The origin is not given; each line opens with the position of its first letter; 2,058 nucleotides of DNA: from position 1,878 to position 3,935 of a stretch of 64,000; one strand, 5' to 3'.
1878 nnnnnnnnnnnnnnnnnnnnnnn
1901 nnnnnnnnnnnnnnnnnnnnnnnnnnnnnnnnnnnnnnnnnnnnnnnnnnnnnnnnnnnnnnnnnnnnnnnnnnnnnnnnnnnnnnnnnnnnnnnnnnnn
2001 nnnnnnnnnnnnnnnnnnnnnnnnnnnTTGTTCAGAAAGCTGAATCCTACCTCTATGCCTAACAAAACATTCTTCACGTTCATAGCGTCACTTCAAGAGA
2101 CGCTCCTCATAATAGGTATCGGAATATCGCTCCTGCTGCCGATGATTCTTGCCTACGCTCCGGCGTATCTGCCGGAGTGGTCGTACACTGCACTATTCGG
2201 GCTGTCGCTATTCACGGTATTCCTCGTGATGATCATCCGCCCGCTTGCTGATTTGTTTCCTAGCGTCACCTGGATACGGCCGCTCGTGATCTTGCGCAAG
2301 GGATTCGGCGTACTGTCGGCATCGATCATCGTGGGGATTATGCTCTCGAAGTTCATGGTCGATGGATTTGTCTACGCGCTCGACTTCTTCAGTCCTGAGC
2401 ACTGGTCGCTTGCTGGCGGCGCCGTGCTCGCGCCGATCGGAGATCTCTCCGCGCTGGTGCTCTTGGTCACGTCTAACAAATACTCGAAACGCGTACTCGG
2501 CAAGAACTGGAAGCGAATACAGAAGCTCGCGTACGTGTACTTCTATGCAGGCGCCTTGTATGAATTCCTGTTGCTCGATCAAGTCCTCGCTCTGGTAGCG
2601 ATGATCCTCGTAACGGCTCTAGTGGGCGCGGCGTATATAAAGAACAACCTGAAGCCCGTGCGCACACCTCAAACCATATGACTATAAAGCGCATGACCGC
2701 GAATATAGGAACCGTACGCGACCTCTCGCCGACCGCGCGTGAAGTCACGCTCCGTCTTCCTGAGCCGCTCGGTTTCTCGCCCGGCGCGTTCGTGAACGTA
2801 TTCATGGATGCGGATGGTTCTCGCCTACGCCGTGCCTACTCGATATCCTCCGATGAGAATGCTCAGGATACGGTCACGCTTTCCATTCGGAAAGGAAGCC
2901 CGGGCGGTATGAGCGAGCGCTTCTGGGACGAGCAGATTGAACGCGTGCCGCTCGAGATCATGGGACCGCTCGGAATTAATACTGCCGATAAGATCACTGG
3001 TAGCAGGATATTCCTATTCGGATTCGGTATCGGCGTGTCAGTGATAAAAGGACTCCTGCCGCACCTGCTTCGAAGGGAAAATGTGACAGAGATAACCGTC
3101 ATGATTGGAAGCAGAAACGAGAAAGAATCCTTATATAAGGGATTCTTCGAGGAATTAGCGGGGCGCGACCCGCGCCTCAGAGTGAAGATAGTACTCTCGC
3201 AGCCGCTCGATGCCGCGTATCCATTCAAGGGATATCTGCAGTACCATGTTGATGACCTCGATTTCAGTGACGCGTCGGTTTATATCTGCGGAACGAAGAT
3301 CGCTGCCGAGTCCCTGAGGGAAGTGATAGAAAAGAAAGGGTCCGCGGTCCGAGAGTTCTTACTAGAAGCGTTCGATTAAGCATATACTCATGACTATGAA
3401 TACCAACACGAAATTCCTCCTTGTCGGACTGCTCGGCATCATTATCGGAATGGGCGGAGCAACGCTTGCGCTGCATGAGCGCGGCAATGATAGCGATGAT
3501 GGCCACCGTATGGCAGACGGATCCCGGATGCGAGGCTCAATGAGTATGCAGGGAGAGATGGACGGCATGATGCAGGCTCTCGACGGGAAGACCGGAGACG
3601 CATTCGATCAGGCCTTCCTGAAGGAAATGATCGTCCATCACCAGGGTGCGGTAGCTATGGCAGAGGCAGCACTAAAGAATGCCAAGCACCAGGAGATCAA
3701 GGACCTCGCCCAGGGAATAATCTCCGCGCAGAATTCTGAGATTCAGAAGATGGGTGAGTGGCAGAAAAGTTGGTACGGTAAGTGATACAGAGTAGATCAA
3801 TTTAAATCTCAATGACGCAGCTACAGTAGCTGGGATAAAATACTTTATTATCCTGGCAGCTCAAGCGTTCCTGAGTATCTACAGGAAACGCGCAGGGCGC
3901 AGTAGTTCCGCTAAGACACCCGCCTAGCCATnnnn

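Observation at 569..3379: Rubredoxin-ApbE-split NOX/MsrQ-like pair in which the ferric-reductase-domain membrane subunit has lost its haem-ligating histidines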

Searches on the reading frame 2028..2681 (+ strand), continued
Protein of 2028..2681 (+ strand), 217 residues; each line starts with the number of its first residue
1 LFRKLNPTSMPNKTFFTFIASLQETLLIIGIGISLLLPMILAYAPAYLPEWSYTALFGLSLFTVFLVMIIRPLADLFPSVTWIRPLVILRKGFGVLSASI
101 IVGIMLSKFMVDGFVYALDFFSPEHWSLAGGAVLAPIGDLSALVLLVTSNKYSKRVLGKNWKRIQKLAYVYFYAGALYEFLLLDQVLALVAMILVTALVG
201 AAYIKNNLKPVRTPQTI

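Call 41: find_related_loci(query=A1, collection=genome_contigs, flank=6000)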
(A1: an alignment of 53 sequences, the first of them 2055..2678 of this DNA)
Query A1 (208 aa) in genome_contigs; peptide patterns used: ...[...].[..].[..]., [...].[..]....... (x = any residue, [..] = any of these).
303 stretches matched a pattern; 156 encode a relative of the query (tblastn E <= 1e-3); the best 80 are kept; 80 distinct loci.
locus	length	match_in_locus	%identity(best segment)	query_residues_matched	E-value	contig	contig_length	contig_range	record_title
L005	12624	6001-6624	75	1-208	2e-101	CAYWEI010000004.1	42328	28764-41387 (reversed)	MAG TPA_asm: uncultured Candidatus Saccharibacteria bacterium isolate SRP285395_co1_9 genome assembly, contig: NODE_1164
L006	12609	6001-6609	78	1-205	7e-101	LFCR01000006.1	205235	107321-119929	MAG: Parcubacteria bacterium C7867-008 C7867_00024, whole genome shotgun sequence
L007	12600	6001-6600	76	1-200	2e-91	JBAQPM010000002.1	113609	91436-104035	MAG: Minisyncoccia bacterium isolate MFD12001_ilm_asm_bin22 k127_87636, whole genome shotgun sequence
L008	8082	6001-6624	71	1-208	2e-87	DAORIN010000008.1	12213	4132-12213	MAG TPA_asm: Candidatus Paceibacterota bacterium isolate AMR_MDS_5576 NODE_884_length_12213_cov_4.853759, whole genome s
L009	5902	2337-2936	62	4-203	2e-76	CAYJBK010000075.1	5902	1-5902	MAG TPA_asm: uncultured Candidatus Saccharibacteria bacterium isolate ERP119705_co9_194 genome assembly, contig: NODE_21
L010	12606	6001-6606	63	1-203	2e-73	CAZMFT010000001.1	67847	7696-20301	MAG TPA_asm: uncultured Candidatus Saccharibacteria bacterium isolate SRP278252_co2_7 genome assembly, contig: NODE_638_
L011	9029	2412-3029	57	2-208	9e-69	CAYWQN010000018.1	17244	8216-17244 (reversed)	MAG TPA_asm: uncultured Candidatus Saccharibacteria bacterium isolate SRP278252_co2_32 genome assembly, contig: NODE_685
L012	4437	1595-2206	62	1-208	2e-66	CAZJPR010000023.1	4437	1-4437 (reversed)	MAG TPA_asm: uncultured Candidatus Saccharibacteria bacterium isolate SRP342105_co1_233 genome assembly, contig: NODE_28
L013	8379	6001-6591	55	3-200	3e-63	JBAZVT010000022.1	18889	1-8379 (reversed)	MAG: Candidatus Paceibacterota bacterium isolate SO_2017_GW1_26 NODE_11157_length_18889_cov_1.573873_OW334_2017, whole g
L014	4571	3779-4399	53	1-208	4e-59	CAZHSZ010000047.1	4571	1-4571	MAG TPA_asm: uncultured Candidatus Saccharibacteria bacterium isolate SRP133034_co1_80 genome assembly, contig: NODE_156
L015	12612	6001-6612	50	2-205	2e-58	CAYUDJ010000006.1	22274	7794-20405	MAG TPA_asm: uncultured Candidatus Saccharibacteria bacterium isolate SRP219642_co5_29 genome assembly, contig: NODE_324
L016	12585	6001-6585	50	4-198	5e-58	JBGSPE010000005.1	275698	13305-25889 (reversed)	MAG: Candidatus Paceibacteria bacterium isolate JTS-AC297 k141_1177716, whole genome shotgun sequence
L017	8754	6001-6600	52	9-204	3e-56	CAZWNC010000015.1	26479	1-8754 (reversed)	MAG TPA_asm: uncultured Candidatus Saccharibacteria bacterium isolate SRP286056_co1_690 genome assembly, contig: NODE_20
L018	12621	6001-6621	47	4-208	8e-55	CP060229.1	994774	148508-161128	MAG: Candidatus Nomurabacteria bacterium isolate HK-STAS-PATE-25 chromosome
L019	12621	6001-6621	48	4-208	1e-54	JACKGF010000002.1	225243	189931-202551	MAG: Candidatus Nomurabacteria bacterium isolate HK-STAS-PATE-27 HK-STAS-PATE-27_2, whole genome shotgun sequence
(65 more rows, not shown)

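Call 48: list_cluster_members(proteins=[P0130, P0136, P0146, P0168, P0171, P0175, P0183, P0230, P0245, P0152])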
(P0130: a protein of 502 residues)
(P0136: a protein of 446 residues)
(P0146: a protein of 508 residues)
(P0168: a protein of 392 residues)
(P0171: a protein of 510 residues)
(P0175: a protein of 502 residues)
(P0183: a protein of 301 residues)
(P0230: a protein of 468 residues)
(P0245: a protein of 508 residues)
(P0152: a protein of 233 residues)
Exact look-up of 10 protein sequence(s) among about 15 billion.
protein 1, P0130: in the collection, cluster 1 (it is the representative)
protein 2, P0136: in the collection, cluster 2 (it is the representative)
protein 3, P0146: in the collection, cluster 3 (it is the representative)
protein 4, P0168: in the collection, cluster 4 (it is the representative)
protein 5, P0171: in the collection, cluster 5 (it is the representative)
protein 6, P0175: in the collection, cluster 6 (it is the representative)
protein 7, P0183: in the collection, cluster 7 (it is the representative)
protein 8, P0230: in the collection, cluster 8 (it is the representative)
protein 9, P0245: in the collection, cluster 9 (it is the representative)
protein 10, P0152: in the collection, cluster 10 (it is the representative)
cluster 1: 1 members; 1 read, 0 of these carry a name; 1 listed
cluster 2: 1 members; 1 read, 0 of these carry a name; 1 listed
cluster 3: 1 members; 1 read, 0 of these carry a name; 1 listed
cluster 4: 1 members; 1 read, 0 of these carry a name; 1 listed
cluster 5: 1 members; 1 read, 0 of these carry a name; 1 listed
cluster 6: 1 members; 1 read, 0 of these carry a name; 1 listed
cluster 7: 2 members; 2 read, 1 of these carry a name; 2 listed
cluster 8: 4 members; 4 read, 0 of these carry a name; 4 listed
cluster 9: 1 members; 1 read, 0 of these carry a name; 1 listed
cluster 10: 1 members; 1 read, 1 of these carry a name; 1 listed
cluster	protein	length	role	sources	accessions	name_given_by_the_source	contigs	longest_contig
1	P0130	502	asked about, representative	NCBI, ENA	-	-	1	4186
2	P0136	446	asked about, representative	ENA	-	-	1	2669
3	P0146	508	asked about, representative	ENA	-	-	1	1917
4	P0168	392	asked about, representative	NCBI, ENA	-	-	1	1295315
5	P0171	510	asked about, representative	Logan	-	-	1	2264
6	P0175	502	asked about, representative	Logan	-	-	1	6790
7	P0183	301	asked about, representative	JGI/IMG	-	DMSO/TMAO reductase YedYZ heme-binding membrane subunit/ferredoxin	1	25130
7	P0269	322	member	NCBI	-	-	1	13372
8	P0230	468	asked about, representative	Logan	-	-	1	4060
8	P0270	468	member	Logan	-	-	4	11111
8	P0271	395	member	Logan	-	-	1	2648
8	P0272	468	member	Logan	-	-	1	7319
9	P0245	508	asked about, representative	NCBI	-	-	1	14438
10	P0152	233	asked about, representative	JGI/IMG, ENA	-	DMSO/TMAO reductase YedYZ heme-binding membrane subunit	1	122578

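Call 49: find_encoding_contigs(protein=P0168, flank=5000, max_places=1)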
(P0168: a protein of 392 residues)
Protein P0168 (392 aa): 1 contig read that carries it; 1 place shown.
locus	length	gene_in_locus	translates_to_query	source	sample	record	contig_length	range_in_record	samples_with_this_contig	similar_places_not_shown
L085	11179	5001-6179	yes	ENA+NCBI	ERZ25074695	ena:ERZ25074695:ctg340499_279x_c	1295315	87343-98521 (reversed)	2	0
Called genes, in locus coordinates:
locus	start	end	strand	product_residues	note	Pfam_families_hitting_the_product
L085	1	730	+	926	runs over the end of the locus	-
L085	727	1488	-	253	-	PF25025:EF-Ts_N (weak), PF00889:EF_TS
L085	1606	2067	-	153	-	PF09685:MamF_MmsF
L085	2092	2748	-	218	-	PF00318:Ribosomal_S2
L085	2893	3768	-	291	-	PF01509:TruB_N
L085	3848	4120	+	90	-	-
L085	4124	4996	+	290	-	PF02424:ApbE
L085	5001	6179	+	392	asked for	PF03358:FMN_red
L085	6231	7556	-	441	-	PF03951:Gln-synt_N, PF00120:Gln-synt_C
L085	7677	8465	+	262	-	PF00561:Abhydrolase_1 (faint), PF12146:Hydrolase_4 (faint)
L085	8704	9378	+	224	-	-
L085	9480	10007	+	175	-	PF01250:Ribosomal_S6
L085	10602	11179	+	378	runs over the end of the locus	-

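Call 50: find_encoding_contigs(protein=P0130, flank=5000, max_places=1)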
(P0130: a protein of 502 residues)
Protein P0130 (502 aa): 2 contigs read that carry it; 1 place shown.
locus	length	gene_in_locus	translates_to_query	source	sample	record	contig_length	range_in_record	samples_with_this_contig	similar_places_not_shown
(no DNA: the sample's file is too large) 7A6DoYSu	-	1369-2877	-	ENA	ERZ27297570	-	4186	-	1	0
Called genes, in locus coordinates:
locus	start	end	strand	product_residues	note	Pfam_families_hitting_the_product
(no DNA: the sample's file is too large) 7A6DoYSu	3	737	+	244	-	?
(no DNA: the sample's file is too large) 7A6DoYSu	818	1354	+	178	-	-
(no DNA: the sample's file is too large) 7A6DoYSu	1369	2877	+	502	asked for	PF13370:Fer4_13 (weak), PF00970:FAD_binding_6 (weak), PF00175:NAD_binding_1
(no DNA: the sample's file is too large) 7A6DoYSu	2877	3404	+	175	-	-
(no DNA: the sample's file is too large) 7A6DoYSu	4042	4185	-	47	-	?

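Call 55: find_encoding_contigs(protein=P0172, flank=5000, max_places=1)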
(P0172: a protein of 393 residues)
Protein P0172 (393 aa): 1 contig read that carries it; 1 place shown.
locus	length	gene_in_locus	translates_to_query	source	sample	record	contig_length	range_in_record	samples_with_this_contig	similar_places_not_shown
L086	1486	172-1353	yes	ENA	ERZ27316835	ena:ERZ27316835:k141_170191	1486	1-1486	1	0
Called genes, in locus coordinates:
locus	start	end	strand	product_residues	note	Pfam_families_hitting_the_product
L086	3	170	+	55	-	?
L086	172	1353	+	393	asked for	PF02525:Flavodoxin_2, PF03358:FMN_red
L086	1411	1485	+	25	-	?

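Call 56: find_encoding_contigs(protein=P0270, flank=5000, max_places=1)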
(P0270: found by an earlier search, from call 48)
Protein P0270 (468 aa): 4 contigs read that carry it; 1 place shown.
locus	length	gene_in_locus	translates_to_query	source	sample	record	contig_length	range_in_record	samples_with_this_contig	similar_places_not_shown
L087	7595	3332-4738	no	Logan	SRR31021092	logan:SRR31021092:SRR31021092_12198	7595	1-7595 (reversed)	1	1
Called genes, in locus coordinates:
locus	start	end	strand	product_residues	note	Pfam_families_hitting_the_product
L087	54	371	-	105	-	PF11969:DcpS_C, PF01230:HIT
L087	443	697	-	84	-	-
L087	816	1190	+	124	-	-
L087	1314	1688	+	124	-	-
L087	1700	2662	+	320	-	PF20903:SPL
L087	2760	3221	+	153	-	-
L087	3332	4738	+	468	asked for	PF00301:Rubredoxin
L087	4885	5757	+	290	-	PF02424:ApbE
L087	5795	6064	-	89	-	PF02583:Trns_repr_metal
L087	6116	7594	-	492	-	?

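Call 57: find_encoding_contigs(protein=P0152, flank=5000, max_places=1)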
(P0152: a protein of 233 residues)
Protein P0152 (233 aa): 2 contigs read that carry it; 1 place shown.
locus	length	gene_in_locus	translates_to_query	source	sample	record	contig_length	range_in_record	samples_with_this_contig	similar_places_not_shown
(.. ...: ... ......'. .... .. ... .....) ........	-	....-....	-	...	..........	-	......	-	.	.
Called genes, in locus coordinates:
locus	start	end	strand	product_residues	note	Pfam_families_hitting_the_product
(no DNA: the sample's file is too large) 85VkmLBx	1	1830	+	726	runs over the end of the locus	PF02743:dCache_1, PF00672:HAMP, PF00989:PAS, PF08447:PAS_3 (weak), PF08448:PAS_4, PF13426:PAS_9, PF00512:HisKA, PF02518:HATPase_c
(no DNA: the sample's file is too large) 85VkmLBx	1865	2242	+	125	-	PF00072:Response_reg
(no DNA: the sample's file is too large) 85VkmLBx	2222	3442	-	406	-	PF00070:Pyr_redox (faint), PF00890:FAD_binding_2 (faint), PF01266:DAO (faint), PF03486:HI0933_like, PF07992:Pyr_redox_2 (faint), PF13454:NAD_binding_9, PF13738:Pyr_redox_3 (faint), PF22780:HI0933_like_1st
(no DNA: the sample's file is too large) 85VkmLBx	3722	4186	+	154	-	-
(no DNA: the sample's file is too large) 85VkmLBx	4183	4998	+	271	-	PF02424:ApbE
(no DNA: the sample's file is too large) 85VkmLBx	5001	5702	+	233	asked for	PF01794:Ferric_reduct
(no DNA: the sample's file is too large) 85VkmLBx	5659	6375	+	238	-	PF00072:Response_reg, PF00486:Trans_reg_C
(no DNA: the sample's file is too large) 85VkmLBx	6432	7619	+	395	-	PF00512:HisKA, PF02518:HATPase_c (weak)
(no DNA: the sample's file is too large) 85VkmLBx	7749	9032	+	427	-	PF13649:Methyltransf_25 (weak)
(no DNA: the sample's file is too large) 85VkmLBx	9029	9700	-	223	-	PF03167:UDG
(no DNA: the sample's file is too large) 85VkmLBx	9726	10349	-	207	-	PF00929:RNase_T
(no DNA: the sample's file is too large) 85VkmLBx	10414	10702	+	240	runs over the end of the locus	-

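Call 74: find_encoding_contigs(protein=P0245, flank=4000, max_places=1)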
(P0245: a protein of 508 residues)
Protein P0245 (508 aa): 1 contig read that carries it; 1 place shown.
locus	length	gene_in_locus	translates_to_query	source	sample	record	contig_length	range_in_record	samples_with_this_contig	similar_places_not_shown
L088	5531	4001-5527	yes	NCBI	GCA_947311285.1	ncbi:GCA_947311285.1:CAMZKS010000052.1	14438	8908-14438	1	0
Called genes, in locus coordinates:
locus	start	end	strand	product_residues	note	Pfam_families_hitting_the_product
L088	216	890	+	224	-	PF00072:Response_reg, PF00486:Trans_reg_C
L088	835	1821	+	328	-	PF00512:HisKA, PF02518:HATPase_c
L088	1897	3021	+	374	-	PF00395:SLH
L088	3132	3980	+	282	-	PF02424:ApbE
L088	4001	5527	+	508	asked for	PF01794:Ferric_reduct, PF12797:Fer4_2 (faint), PF13459:Fer4_15, PF13370:Fer4_13, PF00970:FAD_binding_6, PF00175:NAD_binding_1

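Call 75: find_encoding_contigs(protein=P0183, flank=4000, max_places=1)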
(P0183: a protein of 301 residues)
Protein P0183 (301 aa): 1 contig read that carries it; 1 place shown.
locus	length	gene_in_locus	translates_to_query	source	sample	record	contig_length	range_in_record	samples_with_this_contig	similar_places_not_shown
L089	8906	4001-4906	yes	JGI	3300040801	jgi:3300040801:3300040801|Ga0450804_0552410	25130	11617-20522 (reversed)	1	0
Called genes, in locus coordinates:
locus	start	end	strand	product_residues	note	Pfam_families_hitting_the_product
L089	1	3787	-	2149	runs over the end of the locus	PF07703:A2M_BRD (faint), PF01835:MG2, PF00207:A2M, PF07678:TED_complement, PF17973:bMG10 (weak), PF13644:DKNYY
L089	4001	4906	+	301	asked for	PF01794:Ferric_reduct (weak), PF13370:Fer4_13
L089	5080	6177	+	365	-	PF07478:Dala_Dala_lig_C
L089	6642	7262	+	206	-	PF13338:AbiEi_4 (faint)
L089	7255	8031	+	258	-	PF08843:AbiEii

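Call 76: find_encoding_contigs(protein=P0156, flank=4000, max_places=1)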
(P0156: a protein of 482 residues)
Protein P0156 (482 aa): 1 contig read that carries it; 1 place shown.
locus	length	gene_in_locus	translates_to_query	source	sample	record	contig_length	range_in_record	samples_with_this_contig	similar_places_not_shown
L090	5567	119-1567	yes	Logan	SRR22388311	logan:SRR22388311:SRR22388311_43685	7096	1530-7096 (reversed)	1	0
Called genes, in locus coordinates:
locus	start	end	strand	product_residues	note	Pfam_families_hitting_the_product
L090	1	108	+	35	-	?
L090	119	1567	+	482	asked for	PF13370:Fer4_13, PF00970:FAD_binding_6, PF00175:NAD_binding_1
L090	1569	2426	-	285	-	PF02424:ApbE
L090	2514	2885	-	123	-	-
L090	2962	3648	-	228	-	PF01863:YgjP-like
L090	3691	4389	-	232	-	-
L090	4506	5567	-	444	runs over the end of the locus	PF00437:T2SSE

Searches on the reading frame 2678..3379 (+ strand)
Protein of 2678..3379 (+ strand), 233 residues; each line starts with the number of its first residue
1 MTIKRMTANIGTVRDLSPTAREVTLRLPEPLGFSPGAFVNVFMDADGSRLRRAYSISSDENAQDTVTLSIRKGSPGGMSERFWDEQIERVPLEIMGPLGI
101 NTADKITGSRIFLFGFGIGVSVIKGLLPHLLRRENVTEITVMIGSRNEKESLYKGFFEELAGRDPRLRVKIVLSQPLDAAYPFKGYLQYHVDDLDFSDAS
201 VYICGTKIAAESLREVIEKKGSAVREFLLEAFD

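Call 3: search_protein_families(library=pfam, proteins=[window:2678-3379:+], max_evalue=0.1)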
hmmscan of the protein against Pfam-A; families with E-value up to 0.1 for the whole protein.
window:2678-3379:+ (233 aa): 2 families
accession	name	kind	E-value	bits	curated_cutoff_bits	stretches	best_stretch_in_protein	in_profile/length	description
PF00970.30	FAD_binding_6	-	7.5e-09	36.3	21.1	1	12-99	6-95/99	Oxidoreductase FAD-binding domain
PF00175.26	NAD_binding_1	-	2.2e-07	31.9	22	1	117-208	5-102/109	Oxidoreductase NAD-binding domain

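Call 4: search_protein_families(library=ncbifam, proteins=[window:2678-3379:+], max_evalue=0.1)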
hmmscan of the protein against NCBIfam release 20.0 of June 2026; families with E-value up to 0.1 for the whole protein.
window:2678-3379:+ (233 aa): 16 families
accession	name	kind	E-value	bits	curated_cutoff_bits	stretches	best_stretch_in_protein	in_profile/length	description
NF040810.1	BenC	equivalog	5.7e-21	75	430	1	3-232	102-330/333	benzoate 1,2-dioxygenase electron transfer component BenC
NF058606.1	GlBtMonoRdsGbcB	equivalog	9.6e-15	54.3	500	1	33-232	43-247/362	glycine betaine monooxygenase reductase subunit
NF005963.0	PRK08051.1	equivalog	4.2e-14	52.4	230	1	5-226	3-224/233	NAD(P)H-flavin reductase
TIGR02160.1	PA_CoA_Oxy5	hypoth_equivalog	4.3e-14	52.1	420.8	1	10-232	6-241/352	1,2-phenylacetyl-CoA epoxidase subunit PaaE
NF045803.1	MethMoxFADbindMmoC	equivalog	1.4e-13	50.3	500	1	20-232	121-340/343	aromatic/alkene monooxygenase hydroxylase FAD-binding subunit MmoC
NF008822.0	PRK11872.1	equivalog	1.9e-12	46.8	402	1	29-223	133-326/341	anthranilate 1,2-dioxygenase electron transfer component AntC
NF009805.0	PRK13289.1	equivalog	7.9e-12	44.8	432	1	32-232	184-392/399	NO-inducible flavohemoprotein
NF007964.0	PRK10684.1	equivalog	2.5e-11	43.1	383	1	32-232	36-237/333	NADH oxidoreductase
NF052252.1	flav_redu_LuxG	exception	1.1e-09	37.8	340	1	7-227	2-224/232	flavin mononucleotide reductase LuxG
TIGR01941.1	nqrF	equivalog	1.9e-09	36.9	295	1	50-232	205-403/405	NADH:ubiquinone reductase (Na(+)-transporting) subunit F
NF000797.0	PRK00054.1-2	equivalog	5.2e-08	32.5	270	1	15-207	24-204/267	dihydroorotate dehydrogenase electron transfer subunit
NF000799.0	PRK00054.1-4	equivalog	2.8e-07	29.9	314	1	34-217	34-206/258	dihydroorotate dehydrogenase electron transfer subunit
TIGR02911.1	sulfite_red_B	equivalog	0.00019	20.7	288.6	1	21-198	19-187/261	anaerobic sulfite reductase subunit AsrB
NF004317.0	PRK05713.1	equivalog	0.00034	20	338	1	20-180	106-264/312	iron-sulfur-binding ferredoxin reductase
NF004862.0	PRK06222.1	subfamily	0.0021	17.6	220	1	34-161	29-149/281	sulfide/dihydroorotate dehydrogenase-like FAD/NAD-binding protein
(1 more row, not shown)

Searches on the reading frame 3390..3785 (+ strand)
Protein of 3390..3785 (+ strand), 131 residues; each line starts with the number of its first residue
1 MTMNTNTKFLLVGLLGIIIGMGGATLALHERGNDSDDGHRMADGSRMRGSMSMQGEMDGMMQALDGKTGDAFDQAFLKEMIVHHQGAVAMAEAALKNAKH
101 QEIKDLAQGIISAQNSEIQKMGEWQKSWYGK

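Call 3: search_protein_families(library=pfam, proteins=[window:3390-3785:+], max_evalue=0.1)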
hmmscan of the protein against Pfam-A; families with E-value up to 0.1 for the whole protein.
window:3390-3785:+ (131 aa): 3 families
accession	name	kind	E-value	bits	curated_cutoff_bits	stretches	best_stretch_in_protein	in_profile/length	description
PF03713.19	DUF305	-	9.9e-22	78.1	27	1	34-124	59-150/151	Domain of unknown function (DUF305)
PF13628.12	DUF4142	-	7.9e-10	39.6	27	1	51-110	65-124/138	Domain of unknown function (DUF4142)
PF09728.14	Taxilin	-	0.075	12.7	30.3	1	58-126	130-196/302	Myosin-like coiled-coil protein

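Call 4: search_protein_families(library=ncbifam, proteins=[window:3390-3785:+], max_evalue=0.1)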
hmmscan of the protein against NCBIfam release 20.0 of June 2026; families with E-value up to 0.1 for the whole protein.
window:3390-3785:+ (131 aa): 3 families
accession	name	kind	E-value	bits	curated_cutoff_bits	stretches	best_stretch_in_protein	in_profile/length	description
NF049983.1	CopM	equivalog_domain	4.1e-18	65.1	90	1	57-124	5-72/73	CopM family metallochaperone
NF058603.1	SCO2097_fam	equivalog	0.049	14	110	0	7-65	62-121/129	SCO2097 family morphological protein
TIGR03487.1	cas_csp2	equivalog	0.056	12.1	461.75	1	43-113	199-269/483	type I-PGING CRISPR-associated protein Cas8c/Csp2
